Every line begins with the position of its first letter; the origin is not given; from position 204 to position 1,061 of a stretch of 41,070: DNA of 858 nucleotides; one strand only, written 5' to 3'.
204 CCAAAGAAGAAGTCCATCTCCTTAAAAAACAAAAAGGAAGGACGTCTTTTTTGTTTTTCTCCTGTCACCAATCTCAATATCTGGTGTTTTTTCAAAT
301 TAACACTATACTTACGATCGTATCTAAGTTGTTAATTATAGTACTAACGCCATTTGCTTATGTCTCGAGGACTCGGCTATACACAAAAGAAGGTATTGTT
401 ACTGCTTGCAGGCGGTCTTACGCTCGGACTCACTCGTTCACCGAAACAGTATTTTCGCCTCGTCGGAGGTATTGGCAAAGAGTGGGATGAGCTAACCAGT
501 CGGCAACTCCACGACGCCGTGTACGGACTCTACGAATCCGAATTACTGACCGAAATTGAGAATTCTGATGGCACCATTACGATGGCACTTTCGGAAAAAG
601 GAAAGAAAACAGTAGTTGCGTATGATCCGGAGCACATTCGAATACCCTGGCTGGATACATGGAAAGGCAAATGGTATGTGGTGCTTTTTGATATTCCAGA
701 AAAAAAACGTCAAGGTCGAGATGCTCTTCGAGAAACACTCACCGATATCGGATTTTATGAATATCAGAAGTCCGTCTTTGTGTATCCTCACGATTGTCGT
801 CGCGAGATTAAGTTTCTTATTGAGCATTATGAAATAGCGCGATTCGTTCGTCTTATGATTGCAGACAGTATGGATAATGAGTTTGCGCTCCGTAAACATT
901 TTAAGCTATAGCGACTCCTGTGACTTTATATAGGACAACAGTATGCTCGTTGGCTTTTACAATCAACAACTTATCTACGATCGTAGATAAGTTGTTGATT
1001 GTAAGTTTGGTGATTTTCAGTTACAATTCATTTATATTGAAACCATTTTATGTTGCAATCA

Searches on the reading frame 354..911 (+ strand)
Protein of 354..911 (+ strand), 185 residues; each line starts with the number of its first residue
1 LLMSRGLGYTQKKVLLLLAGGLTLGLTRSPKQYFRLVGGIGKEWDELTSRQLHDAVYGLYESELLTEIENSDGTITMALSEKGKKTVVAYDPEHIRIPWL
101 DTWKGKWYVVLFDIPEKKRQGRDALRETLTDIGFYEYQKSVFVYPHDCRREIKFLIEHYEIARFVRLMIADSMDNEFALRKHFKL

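Call 23: find_encoding_contigs(protein=window:360-911:+, flank=10000, max_places=10)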
Protein window:360-911:+ (183 aa): no gene with exactly this product is on record in the collection.

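Call 30: search_protein_families(library=pfam, proteins=[window:354-911:+], max_evalue=0.1)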
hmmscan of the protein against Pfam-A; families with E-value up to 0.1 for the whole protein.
window:354-911:+ (185 aa): 2 families
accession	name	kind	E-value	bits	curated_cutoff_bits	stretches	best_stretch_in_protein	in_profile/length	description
PF20803.2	PaaX_M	-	2.3e-23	82.5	24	1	102-174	3-75/83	PaaX protein central Cas2-like domain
PF09827.14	CRISPR_Cas2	-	0.00013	22.5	23.8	1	107-144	2-36/74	CRISPR associated protein Cas2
